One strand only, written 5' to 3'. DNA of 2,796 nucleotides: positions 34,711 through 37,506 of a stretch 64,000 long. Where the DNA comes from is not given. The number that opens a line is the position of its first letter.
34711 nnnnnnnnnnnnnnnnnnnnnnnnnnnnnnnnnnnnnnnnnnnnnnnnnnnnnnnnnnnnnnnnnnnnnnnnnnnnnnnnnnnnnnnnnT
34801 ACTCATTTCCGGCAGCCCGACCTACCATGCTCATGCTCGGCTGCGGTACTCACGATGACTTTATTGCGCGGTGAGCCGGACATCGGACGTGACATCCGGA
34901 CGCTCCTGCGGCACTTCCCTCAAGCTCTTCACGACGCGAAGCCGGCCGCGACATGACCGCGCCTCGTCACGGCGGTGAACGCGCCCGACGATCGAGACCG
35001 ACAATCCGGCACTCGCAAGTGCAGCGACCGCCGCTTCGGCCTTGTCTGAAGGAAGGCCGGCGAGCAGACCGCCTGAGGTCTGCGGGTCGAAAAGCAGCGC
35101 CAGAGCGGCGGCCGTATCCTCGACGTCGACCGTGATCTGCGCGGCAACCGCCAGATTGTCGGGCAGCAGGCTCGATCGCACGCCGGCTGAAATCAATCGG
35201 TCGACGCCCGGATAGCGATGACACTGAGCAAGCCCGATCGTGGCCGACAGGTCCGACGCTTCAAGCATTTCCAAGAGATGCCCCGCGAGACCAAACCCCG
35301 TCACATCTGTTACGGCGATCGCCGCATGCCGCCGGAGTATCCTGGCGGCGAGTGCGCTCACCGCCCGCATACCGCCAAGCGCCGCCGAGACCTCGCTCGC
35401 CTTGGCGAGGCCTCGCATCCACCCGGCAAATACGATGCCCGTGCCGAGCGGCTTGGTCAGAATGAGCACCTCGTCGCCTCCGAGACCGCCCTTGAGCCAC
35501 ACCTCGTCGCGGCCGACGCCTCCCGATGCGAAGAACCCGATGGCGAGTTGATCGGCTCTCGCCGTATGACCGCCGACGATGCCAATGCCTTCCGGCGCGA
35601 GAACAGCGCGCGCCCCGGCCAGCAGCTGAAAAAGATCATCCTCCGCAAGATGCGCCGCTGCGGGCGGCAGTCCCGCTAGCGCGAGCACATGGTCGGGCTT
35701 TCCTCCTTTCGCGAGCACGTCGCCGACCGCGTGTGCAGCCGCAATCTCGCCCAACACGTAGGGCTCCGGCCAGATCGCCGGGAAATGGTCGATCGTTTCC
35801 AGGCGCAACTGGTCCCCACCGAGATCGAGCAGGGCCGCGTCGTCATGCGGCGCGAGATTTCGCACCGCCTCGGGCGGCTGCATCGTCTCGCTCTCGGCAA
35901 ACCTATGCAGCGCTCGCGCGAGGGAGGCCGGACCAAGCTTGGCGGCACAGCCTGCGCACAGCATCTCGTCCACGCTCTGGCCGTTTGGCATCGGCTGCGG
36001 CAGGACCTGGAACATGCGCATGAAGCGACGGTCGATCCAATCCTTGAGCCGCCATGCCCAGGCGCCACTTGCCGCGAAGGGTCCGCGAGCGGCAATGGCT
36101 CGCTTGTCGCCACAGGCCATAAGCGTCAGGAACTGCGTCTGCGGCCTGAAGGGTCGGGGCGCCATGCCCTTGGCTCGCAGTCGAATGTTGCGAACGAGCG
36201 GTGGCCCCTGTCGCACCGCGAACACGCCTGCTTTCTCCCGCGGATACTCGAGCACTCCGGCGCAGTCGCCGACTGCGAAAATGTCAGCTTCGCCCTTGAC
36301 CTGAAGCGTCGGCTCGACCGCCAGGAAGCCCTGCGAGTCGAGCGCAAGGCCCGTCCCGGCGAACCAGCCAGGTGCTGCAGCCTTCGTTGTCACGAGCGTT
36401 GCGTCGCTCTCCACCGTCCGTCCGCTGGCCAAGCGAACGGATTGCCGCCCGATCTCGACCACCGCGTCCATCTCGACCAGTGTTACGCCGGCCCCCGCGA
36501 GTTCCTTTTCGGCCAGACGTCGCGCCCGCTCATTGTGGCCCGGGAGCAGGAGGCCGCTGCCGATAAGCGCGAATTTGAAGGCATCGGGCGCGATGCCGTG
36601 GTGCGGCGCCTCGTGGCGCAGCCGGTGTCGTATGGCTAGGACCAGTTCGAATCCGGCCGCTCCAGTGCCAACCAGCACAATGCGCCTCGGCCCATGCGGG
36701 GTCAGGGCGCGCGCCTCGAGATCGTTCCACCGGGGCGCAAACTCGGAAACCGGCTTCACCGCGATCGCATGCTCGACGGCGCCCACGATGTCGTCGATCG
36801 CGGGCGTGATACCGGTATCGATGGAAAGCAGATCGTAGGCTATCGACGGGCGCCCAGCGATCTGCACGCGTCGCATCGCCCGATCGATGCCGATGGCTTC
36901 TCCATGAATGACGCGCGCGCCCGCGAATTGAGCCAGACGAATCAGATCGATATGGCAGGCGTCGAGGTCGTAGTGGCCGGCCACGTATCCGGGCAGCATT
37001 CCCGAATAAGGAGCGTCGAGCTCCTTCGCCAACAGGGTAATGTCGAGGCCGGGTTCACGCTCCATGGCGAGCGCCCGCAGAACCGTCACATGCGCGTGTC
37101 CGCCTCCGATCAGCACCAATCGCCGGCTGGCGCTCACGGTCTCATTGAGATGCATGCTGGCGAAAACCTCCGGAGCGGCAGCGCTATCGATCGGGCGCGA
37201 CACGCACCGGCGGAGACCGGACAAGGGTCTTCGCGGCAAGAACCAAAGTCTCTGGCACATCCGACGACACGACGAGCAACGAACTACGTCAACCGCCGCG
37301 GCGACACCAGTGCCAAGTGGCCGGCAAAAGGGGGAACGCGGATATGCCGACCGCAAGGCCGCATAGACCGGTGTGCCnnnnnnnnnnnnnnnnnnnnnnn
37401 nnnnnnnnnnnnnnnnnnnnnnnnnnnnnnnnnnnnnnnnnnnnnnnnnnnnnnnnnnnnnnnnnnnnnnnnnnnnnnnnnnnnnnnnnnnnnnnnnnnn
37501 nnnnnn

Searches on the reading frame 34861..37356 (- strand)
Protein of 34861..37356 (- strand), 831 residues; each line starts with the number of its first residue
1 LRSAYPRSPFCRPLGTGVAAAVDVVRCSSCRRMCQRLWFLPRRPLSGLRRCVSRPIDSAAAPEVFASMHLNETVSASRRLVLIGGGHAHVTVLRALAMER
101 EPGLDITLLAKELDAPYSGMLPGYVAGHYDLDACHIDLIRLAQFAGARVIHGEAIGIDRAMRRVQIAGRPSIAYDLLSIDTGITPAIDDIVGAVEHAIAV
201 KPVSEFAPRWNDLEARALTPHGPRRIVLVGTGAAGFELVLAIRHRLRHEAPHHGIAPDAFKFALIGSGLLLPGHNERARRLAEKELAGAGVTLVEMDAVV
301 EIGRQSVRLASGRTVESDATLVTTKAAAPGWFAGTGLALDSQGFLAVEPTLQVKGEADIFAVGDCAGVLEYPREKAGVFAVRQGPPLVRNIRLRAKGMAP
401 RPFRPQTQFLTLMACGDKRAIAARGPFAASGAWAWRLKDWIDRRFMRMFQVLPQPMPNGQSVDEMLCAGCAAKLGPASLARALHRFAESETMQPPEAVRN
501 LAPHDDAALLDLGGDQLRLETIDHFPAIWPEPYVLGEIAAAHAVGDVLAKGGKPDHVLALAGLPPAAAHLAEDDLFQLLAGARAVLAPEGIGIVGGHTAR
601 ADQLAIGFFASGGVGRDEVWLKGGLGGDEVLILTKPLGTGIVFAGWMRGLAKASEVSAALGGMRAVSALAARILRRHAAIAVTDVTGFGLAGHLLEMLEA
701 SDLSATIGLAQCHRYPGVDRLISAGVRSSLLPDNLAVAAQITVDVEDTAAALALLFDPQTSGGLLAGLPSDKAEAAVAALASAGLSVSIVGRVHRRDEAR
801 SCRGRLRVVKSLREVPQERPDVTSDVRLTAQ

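Call 3: search_protein_families(library=pfam, proteins=[window:34861-37356:-], max_evalue=0.01)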
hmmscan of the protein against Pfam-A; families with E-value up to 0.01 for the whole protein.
window:34861-37356:- (831 aa): 3 families
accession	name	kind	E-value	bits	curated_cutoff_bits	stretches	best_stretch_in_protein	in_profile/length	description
PF07992.20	Pyr_redox_2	-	7.7e-19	68.6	26.1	1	79-371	2-278/291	Pyridine nucleotide-disulphide oxidoreductase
PF02769.27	AIRS_C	-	1.7e-13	51.4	23.1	1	630-797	5-149/156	AIR synthase related protein, C-terminal domain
PF00586.29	AIRS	-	8.7e-12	45.9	24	1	505-612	2-110/112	AIR synthase related protein, N-terminal domain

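Call 4: search_protein_families(library=ncbifam, proteins=[window:34861-37356:-], max_evalue=0.01)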
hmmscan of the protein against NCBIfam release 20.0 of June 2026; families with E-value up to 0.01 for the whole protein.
window:34861-37356:- (831 aa): 15 families
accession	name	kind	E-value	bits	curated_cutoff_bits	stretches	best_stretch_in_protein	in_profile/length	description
TIGR03169.1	Nterm_to_SelD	hypoth_equivalog_domain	4.4e-133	444.1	310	1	80-449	2-365/365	pyridine nucleotide-disulfide oxidoreductase family protein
TIGR04369.1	fusion_not_SelD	hypoth_equivalog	2.5e-130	435.8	700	1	82-779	1-692/701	oxidoreductase/SelD-related fusion protein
TIGR00476.1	selD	equivalog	8.9e-73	245.2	125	1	466-771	7-309/311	selenide, water dikinase SelD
NF002098.0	PRK00943.1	equivalog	1.6e-50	172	299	1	468-799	15-340/347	selenide, water dikinase SelD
NF010705.0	PRK14105.1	equivalog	2.8e-24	85.6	291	2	468-641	15-181/345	selenide, water dikinase SelD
TIGR01379.1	thiL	equivalog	2.2e-12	46.6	184.15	1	502-710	22-234/320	thiamine-phosphate kinase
NF045765.1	PhenlGlyoxDHPadH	equivalog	2.1e-10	40.1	475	1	80-381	5-292/416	NADH-dependent phenylglyoxylate dehydrogenase subunit epsilon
NF004351.0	PRK05731.1-4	equivalog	4.2e-09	35.9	324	1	500-708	34-243/321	thiamine-phosphate kinase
TIGR02374.1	nitri_red_nirB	equivalog_domain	7.8e-08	31.2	578.35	1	80-367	1-279/794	nitrite reductase large subunit NirB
NF049943.1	SQR_III_seleno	exception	8.8e-06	24.8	525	0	78-195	1-118/406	type III sulfide quinone reductase, selenoprotein subtype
TIGR04049.1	AIR_rel_sll0787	hypoth_equivalog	1.5e-05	24.2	321.3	1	494-720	33-249/318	sll0787 family AIR synthase-like protein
NF011565.0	PRK14989.1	subfamily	1.7e-05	23.1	883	1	78-367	4-284/847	nitrite reductase large subunit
TIGR03385.1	CoA_CoA_reduc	equivalog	6.5e-05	21.9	578.8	1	173-370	103-287/439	CoA-disulfide reductase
TIGR03267.1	methan_mark_2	hypoth_equivalog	8.1e-05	21.8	365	1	505-719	45-253/323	methanogenesis marker 2 protein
NF042949.2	3PPDioc_HcaD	equivalog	0.0021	16.9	450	0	79-239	3-158/386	3-phenylpropionate/cinnamic acid dioxygenase ferredoxin--NAD(+) reductase subunit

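Call 14: find_homologous_proteins(query=window:34861-37152:-)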
Query window:34861-37152:- (763 aa): 5933 proteins with E <= 0.001 among 8000 candidates; the best 120 are listed.
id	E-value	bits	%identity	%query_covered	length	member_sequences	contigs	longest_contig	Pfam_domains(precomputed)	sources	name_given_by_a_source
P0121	0.0e+0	1672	100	100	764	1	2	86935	PF07992.21,PF00586.30,PF02769.28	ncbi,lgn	ncbi:MAG: selenide, water dikinase SelD [Hyphomicrobiaceae bacterium]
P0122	0.0e+0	1275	78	99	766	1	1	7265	PF07992.21,PF00586.30,PF02769.28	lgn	-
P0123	0.0e+0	1265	78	100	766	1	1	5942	PF07992.21,PF00586.30,PF02769.28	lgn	-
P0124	0.0e+0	1221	75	100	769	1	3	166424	PF07992.21,PF00586.30,PF02769.28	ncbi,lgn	ncbi:MAG: selenide, water dikinase SelD [Hyphomicrobiaceae bacterium]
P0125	0.0e+0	1213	76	98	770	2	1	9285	PF07992.21,PF00586.30,PF02769.28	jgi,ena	-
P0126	0.0e+0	1207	75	97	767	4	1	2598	PF07992.21,PF00586.30,PF02769.28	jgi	jgi:selenide,water dikinase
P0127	0.0e+0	1128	72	97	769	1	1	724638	PF07992.21,PF00586.30,PF02769.28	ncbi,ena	-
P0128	0.0e+0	1122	70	98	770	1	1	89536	PF07992.21,PF00586.30,PF02769.28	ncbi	ncbi:MAG: selenide, water dikinase SelD [Hyphomicrobiaceae bacterium]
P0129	0.0e+0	1107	71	98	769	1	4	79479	PF07992.21,PF00586.30,PF02769.28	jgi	jgi:selenide,water dikinase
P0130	0.0e+0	1104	71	95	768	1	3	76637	PF07992.21,PF00586.30,PF02769.28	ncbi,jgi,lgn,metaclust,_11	metaclust:\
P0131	0.0e+0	1099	69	96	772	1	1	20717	PF07992.21,PF00586.30,PF02769.28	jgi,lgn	jgi:selenide,water dikinase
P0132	0.0e+0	1093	69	98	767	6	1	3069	PF07992.21,PF00586.30,PF02769.28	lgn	-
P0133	0.0e+0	1078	69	96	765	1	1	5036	PF07992.21,PF00586.30,PF02769.28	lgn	-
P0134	0.0e+0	1074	70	92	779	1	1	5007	PF07992.21,PF00586.30,PF02769.28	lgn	-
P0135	0.0e+0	1073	69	94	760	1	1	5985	PF07992.21,PF00586.30,PF02769.28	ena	-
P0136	0.0e+0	1070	70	91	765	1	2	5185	PF07992.21,PF00586.30,PF02769.28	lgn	-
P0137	0.0e+0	1061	68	95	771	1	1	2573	PF07992.21,PF00586.30,PF02769.28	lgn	-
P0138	0.0e+0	1046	69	94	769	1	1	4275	PF07992.21,PF00586.30,PF02769.28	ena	-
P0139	0.0e+0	1044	70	93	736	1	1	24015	PF07992.21,PF00586.30,PF02769.28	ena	-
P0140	0.0e+0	1031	69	91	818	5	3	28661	PF07992.21,PF00586.30,PF02769.28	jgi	jgi:selenide,water dikinase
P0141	0.0e+0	1012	64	99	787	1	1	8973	PF07992.21,PF00586.30,PF02769.28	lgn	-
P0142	5.7e-298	1009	65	97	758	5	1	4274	PF07992.21,PF00586.30,PF02769.28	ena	-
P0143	1.1e-297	1008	65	95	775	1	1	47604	PF07992.21,PF00586.30,PF02769.28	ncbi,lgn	-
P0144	7.5e-295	998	66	95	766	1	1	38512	PF07992.21,PF00586.30,PF02769.28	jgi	jgi:selenide,water dikinase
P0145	2.9e-293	993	65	96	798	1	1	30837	PF07992.21,PF00586.30,PF02769.28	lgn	-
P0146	2.8e-292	990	66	92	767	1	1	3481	PF07992.21,PF00586.30,PF02769.28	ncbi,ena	-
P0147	2.9e-292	990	67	94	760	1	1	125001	PF07992.21,PF00586.30,PF02769.28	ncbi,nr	ncbi:MAG: selenide, water dikinase SelD [Hyphomicrobiaceae bacterium]|nr:selenide, water dikinase Se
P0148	9.0e-291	985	65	95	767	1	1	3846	PF07992.21,PF00586.30,PF02769.28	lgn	-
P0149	4.4e-288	976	64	97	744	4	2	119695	PF07992.21,PF00586.30,PF02769.28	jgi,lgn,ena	-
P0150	2.1e-280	951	63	91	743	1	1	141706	PF07992.21,PF00586.30,PF02769.28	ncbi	ncbi:MAG: selenide, water dikinase SelD [Hyphomicrobiaceae bacterium]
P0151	4.0e-278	943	61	95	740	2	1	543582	PF07992.21,PF00586.30,PF02769.28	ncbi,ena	-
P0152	3.5e-273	927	66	88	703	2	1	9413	PF07992.21,PF00586.30,PF02769.28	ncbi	ncbi:MAG: selenide, water dikinase SelD, partial [Hyphomicrobiaceae bacterium]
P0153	1.2e-272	925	62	92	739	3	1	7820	PF07992.21,PF00586.30,PF02769.28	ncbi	-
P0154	4.6e-272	923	63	93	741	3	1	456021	PF07992.21,PF00586.30,PF02769.28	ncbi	ncbi:MAG: selenide, water dikinase SelD [Hyphomicrobiaceae bacterium]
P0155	2.3e-270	917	61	96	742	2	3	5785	PF07992.21,PF00586.30,PF02769.28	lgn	-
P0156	2.6e-270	917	60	97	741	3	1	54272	PF07992.21,PF00586.30,PF02769.28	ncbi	-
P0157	1.0e-269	915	63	91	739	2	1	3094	PF07992.21,PF00586.30,PF02769.28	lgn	-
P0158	1.6e-269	915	61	94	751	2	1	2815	PF07992.21,PF00586.30,PF02769.28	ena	-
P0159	9.0e-269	912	61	94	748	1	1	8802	PF07992.21,PF00586.30,PF02769.28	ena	-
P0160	1.5e-268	911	60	94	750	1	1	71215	PF07992.21,PF00586.30,PF02769.28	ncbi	-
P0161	1.0e-267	909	61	97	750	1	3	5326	PF07992.21,PF00586.30,PF02769.28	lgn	-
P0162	7.0e-267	906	61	94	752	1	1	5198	PF07992.21,PF00586.30,PF02769.28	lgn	-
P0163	2.2e-266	904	60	94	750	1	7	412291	PF07992.21,PF00586.30,PF02769.28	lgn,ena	-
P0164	2.5e-266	904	60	96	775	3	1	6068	PF07992.21,PF00586.30,PF02769.28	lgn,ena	-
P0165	1.3e-264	898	61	91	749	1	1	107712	PF07992.21,PF00586.30,PF02769.28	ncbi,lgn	ncbi:MAG: selenide, water dikinase SelD [Hyphomicrobiaceae bacterium]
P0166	4.4e-264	897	59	96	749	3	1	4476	PF07992.21,PF00586.30,PF02769.28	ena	-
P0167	6.7e-263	893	60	96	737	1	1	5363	PF07992.21,PF00586.30,PF02769.28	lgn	-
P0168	8.7e-263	892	60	94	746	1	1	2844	PF07992.21,PF00586.30,PF02769.28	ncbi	-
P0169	1.2e-262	892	68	81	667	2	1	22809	PF07992.21,PF00586.30,PF02769.28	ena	-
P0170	1.7e-262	891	60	95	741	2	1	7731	PF07992.21,PF00586.30,PF02769.28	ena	-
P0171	4.5e-262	890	60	94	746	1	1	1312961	PF07992.21,PF00586.30,PF02769.28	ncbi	-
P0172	3.5e-259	880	58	96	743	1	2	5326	PF07992.21,PF00586.30,PF02769.28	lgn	-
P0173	8.1e-259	879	59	94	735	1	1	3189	PF07992.21,PF00586.30,PF02769.28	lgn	-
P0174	1.3e-257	875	59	94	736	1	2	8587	PF07992.21,PF00586.30,PF02769.28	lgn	-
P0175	2.1e-257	874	59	95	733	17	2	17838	PF07992.21,PF00586.30,PF02769.28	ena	-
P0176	6.1e-256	870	57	95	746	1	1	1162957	PF07992.21,PF00586.30,PF02769.28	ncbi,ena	-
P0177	1.2e-255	869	59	94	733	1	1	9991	PF07992.21,PF00586.30,PF02769.28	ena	-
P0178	2.3e-255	868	58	94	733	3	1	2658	PF07992.21,PF00586.30,PF02769.28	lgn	-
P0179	2.4e-255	868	59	94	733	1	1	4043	PF07992.21,PF00586.30,PF02769.28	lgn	-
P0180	2.8e-255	867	57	97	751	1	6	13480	PF07992.21,PF00586.30,PF02769.28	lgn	-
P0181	1.7e-254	865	59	95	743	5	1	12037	PF07992.21,PF00586.30,PF02769.28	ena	-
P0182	1.5e-253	862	58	94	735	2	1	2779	PF07992.21,PF00586.30,PF02769.28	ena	-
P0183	5.3e-253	860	57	95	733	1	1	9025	PF07992.21,PF00586.30,PF02769.28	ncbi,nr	ncbi:MAG: selenide, water dikinase SelD [Hyphomicrobiaceae bacterium]|nr:MAG: selenide, water dikina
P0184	4.8e-252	857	59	90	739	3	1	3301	PF07992.21,PF00586.30,PF02769.28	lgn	-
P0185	3.2e-247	841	58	95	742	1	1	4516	PF07992.21,PF00586.30,PF02769.28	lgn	-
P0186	7.7e-246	836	57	93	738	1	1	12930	PF07992.21,PF00586.30,PF02769.28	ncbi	-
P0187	3.0e-245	834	55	96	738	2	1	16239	PF07992.21,PF00586.30,PF02769.28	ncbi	-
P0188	3.8e-245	834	56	96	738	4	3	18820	PF07992.21,PF00586.30,PF02769.28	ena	-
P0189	1.2e-244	832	57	95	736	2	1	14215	PF07992.21,PF00586.30,PF02769.28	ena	-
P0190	1.6e-244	832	57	95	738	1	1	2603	PF07992.21,PF00586.30,PF02769.28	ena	-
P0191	7.2e-244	830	56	95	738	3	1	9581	PF07992.21,PF00586.30,PF02769.28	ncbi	-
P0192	7.5e-244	830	58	95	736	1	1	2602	PF07992.21,PF00586.30,PF02769.28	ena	-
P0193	8.6e-244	829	57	96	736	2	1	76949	PF07992.21,PF00586.30,PF02769.28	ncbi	-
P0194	4.6e-243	827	56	95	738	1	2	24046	PF07992.21,PF00586.30,PF02769.28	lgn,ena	-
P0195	1.2e-242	826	55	96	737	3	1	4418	PF07992.21,PF00586.30,PF02769.28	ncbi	-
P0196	1.8e-242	825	56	96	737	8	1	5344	PF07992.21,PF00586.30,PF02769.28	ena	-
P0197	2.7e-242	825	54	97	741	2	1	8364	PF07992.21,PF00586.30,PF02769.28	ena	-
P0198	8.7e-242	823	55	98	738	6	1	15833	PF07992.21,PF00586.30,PF02769.28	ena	-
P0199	1.6e-241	822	55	96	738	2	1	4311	PF07992.21,PF00586.30,PF02769.28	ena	-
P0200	1.7e-241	822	55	98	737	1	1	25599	PF07992.21,PF00586.30,PF02769.28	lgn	-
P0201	4.9e-241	820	56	96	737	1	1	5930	PF07992.21,PF00586.30,PF02769.28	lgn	-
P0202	6.7e-241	820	55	96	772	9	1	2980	PF07992.21,PF00586.30,PF02769.28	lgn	-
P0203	7.1e-241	820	55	97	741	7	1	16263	PF07992.21,PF00586.30,PF02769.28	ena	-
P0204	9.6e-241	819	56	95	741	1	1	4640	PF07992.21,PF00586.30,PF02769.28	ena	-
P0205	2.3e-240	818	57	95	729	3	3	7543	PF07992.21,PF00586.30,PF02769.28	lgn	-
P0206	6.8e-240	817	56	96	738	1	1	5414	PF07992.21,PF00586.30,PF02769.28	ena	-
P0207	8.3e-240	816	55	97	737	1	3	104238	PF07992.21,PF00586.30,PF02769.28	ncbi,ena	-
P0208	9.5e-240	816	56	98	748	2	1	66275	PF07992.21,PF00586.30,PF02769.28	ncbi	-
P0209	2.5e-239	815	54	94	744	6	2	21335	PF07992.21,PF00586.30,PF02769.28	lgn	-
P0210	2.6e-239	815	55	97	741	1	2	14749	PF07992.21,PF00586.30,PF02769.28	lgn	-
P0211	6.9e-239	813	54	97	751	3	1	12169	PF07992.21,PF00586.30,PF02769.28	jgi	jgi:selenide,water dikinase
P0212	3.5e-238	811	54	95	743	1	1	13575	PF07992.21,PF00586.30,PF02769.28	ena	-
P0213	3.8e-238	811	57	94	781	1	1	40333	PF07992.21,PF00586.30,PF02769.28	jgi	jgi:selenide,water dikinase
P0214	6.3e-238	810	56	94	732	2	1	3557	PF07992.21,PF00586.30,PF02769.28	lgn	-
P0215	1.3e-237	809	55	97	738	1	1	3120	PF07992.21,PF00586.30,PF02769.28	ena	-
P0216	5.3e-237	807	56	96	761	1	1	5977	PF07992.21,PF00586.30,PF02769.28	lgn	-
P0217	8.5e-237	806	57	92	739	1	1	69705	PF07992.21,PF00586.30,PF02769.28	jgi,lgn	-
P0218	9.0e-237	806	56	94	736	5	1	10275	PF07992.21,PF00586.30,PF02769.28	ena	-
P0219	1.0e-236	806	55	97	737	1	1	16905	PF07992.21,PF00586.30,PF02769.28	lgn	-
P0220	1.4e-236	806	56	96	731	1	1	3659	PF07992.21,PF00586.30,PF02769.28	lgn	-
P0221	2.5e-236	805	55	94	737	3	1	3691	PF07992.21,PF00586.30,PF02769.28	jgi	jgi:selenide,water dikinase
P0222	1.0e-235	803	55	94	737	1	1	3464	PF07992.21,PF00586.30,PF02769.28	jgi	jgi:selenide, water dikinase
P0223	1.4e-235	802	55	92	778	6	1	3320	PF07992.21,PF00586.30,PF02769.28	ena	-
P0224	1.6e-235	802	55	94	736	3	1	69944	PF07992.21,PF00586.30,PF02769.28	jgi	jgi:selenide,water dikinase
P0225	2.2e-235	802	55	96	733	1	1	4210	PF07992.21,PF00586.30,PF02769.28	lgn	-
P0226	2.3e-235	802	55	95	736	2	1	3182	PF07992.21,PF00586.30,PF02769.28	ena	-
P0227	3.4e-235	801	55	94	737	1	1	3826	PF07992.21,PF00586.30,PF02769.28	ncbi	-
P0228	4.9e-235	801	56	96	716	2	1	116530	PF07992.21,PF00586.30,PF02769.28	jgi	jgi:selenide,water dikinase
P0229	6.9e-235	800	55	94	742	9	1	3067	PF07992.21,PF00586.30,PF02769.28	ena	-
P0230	2.4e-234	798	56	94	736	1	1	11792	PF07992.21,PF00586.30,PF02769.28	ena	-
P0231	1.4e-233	796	54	93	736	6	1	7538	PF07992.21,PF00586.30,PF02769.28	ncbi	-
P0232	1.8e-233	795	55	93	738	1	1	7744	PF07992.21,PF00586.30,PF02769.28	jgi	jgi:selenide,water dikinase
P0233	5.1e-233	794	55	94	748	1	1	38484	PF07992.21,PF00586.30,PF02769.28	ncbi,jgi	jgi:selenide,water dikinase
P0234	5.8e-233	794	57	94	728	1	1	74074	PF07992.21,PF00586.30,PF02769.28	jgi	jgi:selenide, water dikinase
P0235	9.4e-233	793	55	96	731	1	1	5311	PF07992.21,PF00586.30,PF02769.28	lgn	-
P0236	1.1e-232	793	55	94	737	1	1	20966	PF07992.21,PF00586.30,PF02769.28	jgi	jgi:selenide, water dikinase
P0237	1.3e-232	793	55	94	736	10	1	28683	PF07992.21,PF00586.30,PF02769.28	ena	-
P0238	1.4e-232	792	55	93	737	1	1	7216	PF07992.21,PF00586.30,PF02769.28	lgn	-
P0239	1.7e-232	792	54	95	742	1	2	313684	PF07992.21,PF00586.30,PF02769.28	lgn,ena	-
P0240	2.8e-232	791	54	95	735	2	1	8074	PF07992.21,PF00586.30,PF02769.28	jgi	jgi:selenide,water dikinase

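Call 16: find_encoding_contigs(protein=P0150, flank=8000, max_places=2)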
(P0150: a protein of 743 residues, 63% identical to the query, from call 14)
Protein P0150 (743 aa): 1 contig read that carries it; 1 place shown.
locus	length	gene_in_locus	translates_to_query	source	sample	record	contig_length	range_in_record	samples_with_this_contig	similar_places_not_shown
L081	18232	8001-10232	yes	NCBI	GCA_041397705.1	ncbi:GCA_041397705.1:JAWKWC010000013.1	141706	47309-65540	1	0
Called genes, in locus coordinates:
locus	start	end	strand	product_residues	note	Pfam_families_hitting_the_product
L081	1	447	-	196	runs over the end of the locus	PF14235:DUF4337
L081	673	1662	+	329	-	PF00291:PALP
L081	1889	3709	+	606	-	PF20308:TPR-S (faint), PF07719:TPR_2 (faint), PF12895:ANAPC3 (faint), PF13174:TPR_6 (faint), PF13371:TPR_9 (faint), PF13424:TPR_12 (faint), PF23914:TPR_CcmH_CycH, PF13432:TPR_16 (weak), +8 more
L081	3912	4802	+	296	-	PF00288:GHMP_kinases_N, PF08544:GHMP_kinases_C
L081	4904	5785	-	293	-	PF00753:Lactamase_B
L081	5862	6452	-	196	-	PF03466:LysR_substrate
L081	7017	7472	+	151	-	PF22381:Staph_reg_Sar_Rot, PF12802:MarR_2, PF22166:WHD_ArnR1 (weak), PF01047:MarR, PF13412:HTH_24 (faint), PF13463:HTH_27 (faint)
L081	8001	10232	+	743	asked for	PF07992:Pyr_redox_2, PF00586:AIRS, PF02769:AIRS_C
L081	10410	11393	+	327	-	PF04055:Radical_SAM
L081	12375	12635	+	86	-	PF13937:DUF4212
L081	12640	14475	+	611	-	PF00474:SSF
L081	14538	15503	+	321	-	PF00561:Abhydrolase_1, PF12146:Hydrolase_4, PF12697:Abhydrolase_6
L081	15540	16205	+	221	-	-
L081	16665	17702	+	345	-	PF00487:FA_desaturase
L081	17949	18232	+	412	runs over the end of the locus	PF13433:Peripla_BP_5, PF13458:Peripla_BP_6, PF01094:ANF_receptor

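Call 17: find_encoding_contigs(protein=P0151, flank=8000, max_places=2)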
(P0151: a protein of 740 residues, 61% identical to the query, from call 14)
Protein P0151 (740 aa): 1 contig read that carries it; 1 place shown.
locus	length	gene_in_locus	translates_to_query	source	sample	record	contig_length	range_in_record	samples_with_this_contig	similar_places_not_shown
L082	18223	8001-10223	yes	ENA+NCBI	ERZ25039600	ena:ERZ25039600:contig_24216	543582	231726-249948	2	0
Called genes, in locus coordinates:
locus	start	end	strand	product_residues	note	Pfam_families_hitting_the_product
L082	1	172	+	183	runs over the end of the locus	PF13844:Glyco_transf_41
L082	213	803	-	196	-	PF14235:DUF4337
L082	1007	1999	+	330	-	PF00291:PALP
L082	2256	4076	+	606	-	PF13424:TPR_12 (faint), PF07719:TPR_2 (faint), PF12895:ANAPC3 (faint), PF13428:TPR_14 (faint), PF14559:TPR_19 (faint), PF00515:TPR_1 (faint), PF23914:TPR_CcmH_CycH (weak), PF13432:TPR_16, +8 more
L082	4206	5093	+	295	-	PF00288:GHMP_kinases_N, PF08544:GHMP_kinases_C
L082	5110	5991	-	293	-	PF00753:Lactamase_B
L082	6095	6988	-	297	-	PF00126:HTH_1, PF03466:LysR_substrate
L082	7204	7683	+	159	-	PF22381:Staph_reg_Sar_Rot, PF01978:TrmB (weak), PF22166:WHD_ArnR1 (weak), PF01047:MarR, PF12802:MarR_2, PF13412:HTH_24, PF13463:HTH_27 (weak), PF24409:wHTH-PRTase_assc (faint)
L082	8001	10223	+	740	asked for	PF07992:Pyr_redox_2, PF00586:AIRS, PF02769:AIRS_C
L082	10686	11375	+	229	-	-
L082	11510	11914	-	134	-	PF01741:MscL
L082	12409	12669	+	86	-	PF13937:DUF4212, PF11755:DUF3311 (weak)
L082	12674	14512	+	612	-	PF00474:SSF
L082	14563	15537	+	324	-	PF12146:Hydrolase_4, PF00561:Abhydrolase_1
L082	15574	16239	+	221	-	-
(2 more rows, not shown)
